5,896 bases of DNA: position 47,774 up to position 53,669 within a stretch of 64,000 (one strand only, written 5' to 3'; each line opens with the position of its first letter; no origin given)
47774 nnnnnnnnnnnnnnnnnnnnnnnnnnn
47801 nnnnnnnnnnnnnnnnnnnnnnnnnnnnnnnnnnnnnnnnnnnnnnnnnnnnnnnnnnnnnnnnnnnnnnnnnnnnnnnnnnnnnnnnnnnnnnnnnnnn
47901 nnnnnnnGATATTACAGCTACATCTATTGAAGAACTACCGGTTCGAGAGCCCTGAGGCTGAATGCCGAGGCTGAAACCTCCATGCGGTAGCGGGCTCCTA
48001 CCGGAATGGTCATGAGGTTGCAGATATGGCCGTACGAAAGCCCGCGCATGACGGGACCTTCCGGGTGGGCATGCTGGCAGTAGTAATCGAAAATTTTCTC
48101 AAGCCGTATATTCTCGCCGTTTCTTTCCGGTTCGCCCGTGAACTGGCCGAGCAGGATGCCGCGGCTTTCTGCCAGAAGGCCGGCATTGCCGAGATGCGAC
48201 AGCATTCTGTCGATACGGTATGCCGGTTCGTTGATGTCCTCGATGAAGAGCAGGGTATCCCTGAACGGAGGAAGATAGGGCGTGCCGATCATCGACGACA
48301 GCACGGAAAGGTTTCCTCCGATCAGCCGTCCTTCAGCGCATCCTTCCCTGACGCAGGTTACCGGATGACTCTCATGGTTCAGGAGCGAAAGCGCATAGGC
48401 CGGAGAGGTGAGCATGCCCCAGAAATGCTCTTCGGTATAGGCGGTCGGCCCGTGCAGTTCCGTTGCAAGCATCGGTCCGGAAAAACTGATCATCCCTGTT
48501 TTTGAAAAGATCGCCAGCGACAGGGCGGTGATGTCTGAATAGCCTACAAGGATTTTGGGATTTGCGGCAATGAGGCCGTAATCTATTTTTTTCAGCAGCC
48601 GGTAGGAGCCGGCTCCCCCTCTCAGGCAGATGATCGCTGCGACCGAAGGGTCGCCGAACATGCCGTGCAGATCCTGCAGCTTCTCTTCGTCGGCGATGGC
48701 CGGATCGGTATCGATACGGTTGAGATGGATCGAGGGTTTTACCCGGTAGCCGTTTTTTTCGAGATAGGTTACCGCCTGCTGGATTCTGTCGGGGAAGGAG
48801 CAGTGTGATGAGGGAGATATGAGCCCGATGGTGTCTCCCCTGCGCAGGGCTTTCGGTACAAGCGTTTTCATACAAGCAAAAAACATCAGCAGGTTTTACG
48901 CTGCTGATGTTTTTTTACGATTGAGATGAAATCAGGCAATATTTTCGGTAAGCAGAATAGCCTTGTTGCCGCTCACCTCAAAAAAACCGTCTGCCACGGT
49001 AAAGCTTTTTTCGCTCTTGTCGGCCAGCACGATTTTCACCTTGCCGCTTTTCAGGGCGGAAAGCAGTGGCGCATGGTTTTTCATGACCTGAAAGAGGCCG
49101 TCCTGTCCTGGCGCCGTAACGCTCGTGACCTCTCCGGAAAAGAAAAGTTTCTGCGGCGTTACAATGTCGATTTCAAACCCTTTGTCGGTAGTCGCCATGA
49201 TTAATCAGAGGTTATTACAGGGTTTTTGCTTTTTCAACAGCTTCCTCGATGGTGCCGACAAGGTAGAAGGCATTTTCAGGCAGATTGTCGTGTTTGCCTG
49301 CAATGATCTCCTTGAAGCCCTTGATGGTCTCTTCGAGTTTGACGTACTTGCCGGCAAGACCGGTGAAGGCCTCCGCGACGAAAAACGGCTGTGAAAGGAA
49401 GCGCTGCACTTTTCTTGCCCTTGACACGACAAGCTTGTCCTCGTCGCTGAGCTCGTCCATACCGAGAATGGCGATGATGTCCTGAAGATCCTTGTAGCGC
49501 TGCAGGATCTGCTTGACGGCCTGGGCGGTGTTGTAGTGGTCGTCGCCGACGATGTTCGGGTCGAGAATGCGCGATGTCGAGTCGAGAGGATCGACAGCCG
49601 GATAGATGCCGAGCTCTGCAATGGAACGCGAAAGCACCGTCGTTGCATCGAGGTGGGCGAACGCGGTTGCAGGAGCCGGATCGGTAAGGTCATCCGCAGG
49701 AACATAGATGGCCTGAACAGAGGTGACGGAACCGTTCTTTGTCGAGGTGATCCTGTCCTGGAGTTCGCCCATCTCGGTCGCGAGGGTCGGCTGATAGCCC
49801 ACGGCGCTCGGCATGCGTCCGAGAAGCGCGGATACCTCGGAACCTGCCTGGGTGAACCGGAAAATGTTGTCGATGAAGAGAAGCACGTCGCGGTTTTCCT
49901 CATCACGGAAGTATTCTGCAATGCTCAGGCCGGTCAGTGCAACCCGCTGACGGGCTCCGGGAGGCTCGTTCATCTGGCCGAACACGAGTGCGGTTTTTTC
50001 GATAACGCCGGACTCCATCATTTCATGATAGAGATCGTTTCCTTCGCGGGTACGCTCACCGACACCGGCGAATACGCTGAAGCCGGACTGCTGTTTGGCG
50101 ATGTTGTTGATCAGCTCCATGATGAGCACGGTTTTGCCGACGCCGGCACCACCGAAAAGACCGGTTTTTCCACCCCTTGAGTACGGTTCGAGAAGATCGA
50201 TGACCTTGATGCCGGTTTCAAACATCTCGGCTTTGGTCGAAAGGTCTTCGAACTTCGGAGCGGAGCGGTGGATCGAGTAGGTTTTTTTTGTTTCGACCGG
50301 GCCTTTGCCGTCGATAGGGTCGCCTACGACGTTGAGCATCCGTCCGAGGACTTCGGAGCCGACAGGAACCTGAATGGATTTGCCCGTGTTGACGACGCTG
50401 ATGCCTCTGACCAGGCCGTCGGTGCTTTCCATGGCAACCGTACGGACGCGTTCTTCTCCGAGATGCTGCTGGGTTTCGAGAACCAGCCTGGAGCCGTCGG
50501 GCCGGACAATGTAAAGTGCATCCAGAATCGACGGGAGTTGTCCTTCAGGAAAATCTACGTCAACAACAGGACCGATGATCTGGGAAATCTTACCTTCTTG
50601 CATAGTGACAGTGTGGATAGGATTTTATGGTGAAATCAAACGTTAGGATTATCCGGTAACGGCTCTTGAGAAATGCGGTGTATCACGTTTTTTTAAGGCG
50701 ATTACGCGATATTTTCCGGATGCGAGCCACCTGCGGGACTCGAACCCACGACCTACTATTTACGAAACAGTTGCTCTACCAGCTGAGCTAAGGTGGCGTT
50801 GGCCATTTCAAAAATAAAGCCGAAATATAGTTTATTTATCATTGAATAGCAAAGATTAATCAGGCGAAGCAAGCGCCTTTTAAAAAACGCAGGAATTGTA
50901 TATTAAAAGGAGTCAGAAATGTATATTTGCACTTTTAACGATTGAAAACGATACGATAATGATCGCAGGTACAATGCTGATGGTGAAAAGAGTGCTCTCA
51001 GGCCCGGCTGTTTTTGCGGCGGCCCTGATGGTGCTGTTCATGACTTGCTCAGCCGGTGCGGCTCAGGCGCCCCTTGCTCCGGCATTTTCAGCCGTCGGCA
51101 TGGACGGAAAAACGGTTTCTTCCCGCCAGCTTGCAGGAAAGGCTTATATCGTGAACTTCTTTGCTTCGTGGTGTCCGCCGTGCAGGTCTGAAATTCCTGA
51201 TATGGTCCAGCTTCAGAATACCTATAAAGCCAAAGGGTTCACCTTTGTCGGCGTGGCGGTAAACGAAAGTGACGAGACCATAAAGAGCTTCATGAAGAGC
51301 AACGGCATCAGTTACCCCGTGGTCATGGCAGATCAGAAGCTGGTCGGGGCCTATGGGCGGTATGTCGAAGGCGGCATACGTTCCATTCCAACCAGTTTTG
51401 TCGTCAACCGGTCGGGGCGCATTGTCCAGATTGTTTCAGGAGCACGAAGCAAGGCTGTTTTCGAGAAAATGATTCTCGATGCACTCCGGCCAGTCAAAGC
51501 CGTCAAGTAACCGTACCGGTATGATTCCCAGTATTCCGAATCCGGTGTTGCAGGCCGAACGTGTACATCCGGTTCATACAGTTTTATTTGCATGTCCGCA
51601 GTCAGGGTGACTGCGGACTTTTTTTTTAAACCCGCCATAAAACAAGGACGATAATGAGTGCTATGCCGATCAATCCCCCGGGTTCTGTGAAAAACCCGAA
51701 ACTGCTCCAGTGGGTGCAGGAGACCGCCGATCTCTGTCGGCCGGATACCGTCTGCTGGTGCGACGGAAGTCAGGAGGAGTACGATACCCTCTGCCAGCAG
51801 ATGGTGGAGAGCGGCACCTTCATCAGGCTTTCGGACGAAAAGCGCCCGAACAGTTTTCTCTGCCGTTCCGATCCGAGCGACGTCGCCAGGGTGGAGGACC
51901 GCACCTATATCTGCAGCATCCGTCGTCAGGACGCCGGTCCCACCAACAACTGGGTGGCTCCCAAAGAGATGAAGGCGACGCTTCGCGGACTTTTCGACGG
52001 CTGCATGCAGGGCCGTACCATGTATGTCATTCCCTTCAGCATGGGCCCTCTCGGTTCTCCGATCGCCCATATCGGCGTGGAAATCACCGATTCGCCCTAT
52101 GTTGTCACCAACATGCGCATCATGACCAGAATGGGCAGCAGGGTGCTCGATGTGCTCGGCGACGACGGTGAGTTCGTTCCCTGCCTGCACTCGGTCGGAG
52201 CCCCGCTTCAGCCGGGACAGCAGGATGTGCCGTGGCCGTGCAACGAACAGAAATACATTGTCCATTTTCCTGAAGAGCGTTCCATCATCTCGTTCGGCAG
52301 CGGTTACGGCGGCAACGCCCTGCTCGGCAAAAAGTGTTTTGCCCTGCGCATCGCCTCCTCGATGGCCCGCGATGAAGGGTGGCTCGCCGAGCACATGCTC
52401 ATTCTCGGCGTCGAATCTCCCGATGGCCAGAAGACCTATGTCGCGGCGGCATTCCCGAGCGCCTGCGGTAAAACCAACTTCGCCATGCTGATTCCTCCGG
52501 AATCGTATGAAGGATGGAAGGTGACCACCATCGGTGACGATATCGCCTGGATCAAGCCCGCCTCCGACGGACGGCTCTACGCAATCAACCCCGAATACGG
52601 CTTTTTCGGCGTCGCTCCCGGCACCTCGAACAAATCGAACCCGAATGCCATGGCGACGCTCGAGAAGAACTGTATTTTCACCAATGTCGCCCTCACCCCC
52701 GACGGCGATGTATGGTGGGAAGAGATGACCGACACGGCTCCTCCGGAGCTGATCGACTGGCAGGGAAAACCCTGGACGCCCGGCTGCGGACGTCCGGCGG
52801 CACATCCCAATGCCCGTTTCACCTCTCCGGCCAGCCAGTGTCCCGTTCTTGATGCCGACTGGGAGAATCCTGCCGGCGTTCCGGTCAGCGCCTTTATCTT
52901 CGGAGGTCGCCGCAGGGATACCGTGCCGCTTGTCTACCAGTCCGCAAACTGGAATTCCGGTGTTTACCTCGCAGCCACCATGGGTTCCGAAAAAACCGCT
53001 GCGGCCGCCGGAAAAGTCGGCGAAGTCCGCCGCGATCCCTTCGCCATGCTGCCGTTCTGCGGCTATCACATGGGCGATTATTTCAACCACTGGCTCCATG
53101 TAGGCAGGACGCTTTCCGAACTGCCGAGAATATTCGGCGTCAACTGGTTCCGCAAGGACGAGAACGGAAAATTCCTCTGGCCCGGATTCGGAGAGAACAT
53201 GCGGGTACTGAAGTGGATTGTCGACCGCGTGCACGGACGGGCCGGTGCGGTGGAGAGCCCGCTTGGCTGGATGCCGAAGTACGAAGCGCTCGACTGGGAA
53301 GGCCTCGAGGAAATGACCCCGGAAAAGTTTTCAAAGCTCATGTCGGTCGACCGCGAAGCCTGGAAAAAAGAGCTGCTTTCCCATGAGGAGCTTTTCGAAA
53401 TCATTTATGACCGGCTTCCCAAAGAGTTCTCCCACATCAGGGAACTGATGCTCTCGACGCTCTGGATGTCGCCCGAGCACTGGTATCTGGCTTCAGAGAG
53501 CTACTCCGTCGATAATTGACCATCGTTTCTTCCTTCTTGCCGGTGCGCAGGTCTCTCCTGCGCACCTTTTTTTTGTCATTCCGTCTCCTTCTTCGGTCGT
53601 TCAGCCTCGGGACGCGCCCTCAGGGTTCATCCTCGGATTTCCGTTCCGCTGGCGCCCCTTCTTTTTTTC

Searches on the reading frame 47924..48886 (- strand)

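Call 31: search_protein_families(library=pfam, proteins=[window:47924-48886:-], max_evalue=0.001)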
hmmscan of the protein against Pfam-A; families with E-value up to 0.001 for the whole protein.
window:47924-48886:- (320 aa): 2 families
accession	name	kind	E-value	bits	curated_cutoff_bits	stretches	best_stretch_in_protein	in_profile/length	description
PF02016.21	Peptidase_S66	-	9.2e-35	119.9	25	1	20-137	1-121/121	LD-carboxypeptidase N-terminal domain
PF17676.7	Peptidase_S66C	-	7.2e-32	111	23.7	1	185-301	1-119/120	LD-carboxypeptidase C-terminal domain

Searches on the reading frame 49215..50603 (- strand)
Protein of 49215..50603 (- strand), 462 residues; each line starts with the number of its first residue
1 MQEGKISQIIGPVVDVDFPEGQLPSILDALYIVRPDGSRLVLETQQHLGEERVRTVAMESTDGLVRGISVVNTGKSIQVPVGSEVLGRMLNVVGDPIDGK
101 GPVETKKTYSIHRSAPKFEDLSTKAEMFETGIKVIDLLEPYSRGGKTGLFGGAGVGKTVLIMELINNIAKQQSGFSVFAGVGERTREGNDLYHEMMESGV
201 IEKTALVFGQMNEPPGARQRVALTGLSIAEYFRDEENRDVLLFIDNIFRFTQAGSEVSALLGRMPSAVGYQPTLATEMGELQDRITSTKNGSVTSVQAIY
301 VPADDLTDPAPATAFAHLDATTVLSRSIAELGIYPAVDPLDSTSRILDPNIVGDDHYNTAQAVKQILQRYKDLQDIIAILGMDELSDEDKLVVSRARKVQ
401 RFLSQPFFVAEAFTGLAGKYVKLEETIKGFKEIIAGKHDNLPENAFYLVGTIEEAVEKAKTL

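Call 31: search_protein_families(library=pfam, proteins=[window:49215-50603:-], max_evalue=0.001)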
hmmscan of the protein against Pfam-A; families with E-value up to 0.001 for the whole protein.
window:49215-50603:- (462 aa): 3 families
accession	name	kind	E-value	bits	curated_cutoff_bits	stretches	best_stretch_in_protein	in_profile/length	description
PF00006.31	ATP-synt_ab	-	4.5e-72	242.6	29.5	1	131-344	1-213/213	ATP synthase alpha/beta family, nucleotide-binding domain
PF02874.29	ATP-synt_ab_N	-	3.1e-21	76.1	20.9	1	6-74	1-69/69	ATP synthase alpha/beta family, beta-barrel domain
PF22919.1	ATP-synt_VA_C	-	6e-19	68.4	24.7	1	349-434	5-93/101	C-terminal domain of V and A type ATP synthase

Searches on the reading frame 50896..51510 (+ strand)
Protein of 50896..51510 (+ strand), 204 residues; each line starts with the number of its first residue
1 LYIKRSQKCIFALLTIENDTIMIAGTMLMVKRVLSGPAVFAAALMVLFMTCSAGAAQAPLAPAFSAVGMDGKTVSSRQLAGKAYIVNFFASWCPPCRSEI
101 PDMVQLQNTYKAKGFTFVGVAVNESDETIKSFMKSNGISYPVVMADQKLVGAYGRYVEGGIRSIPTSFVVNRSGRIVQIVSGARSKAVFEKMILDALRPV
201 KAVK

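Call 31: search_protein_families(library=pfam, proteins=[window:50896-51510:+], max_evalue=0.001)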
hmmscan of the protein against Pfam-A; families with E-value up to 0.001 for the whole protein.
window:50896-51510:+ (204 aa): 7 families
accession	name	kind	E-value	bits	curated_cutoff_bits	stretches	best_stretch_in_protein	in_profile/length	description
PF08534.16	Redoxin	-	3.9e-25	88.8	26.6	1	61-185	6-137/148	Redoxin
PF00578.27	AhpC-TSA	-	1.4e-23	83.6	26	1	61-178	5-123/124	AhpC/TSA family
PF13905.12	Thioredoxin_8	-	7.1e-11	42.7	27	1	81-176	1-94/94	Thioredoxin-like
PF00085.26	Thioredoxin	-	9.8e-10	38.8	23.5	1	82-132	19-68/103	Thioredoxin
PF13098.12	Thioredoxin_2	-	4e-07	30.8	27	1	80-192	4-103/104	Thioredoxin-like domain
PF00255.25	GSHPx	-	0.00022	21.2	27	1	64-124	4-63/108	Glutathione peroxidase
PF02630.20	SCO1-SenC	-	0.00025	21.5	22.8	1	63-121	3-64/134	SCO1/SenC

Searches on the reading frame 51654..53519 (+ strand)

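Call 12: search_protein_families(library=pfam, proteins=[window:51654-53519:+], max_evalue=0.01)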
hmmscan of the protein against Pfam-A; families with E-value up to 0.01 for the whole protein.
window:51654-53519:+ (621 aa): 2 families
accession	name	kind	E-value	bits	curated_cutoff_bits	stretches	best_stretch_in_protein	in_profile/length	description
PF00821.23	PEPCK_GTP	-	2.9e-170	566.2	23.8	1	243-595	1-350/357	Phosphoenolpyruvate carboxykinase C-terminal P-loop domain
PF17297.7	PEPCK_N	-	1.1e-108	362.3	23.8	1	19-239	1-218/218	Phosphoenolpyruvate carboxykinase N-terminal domain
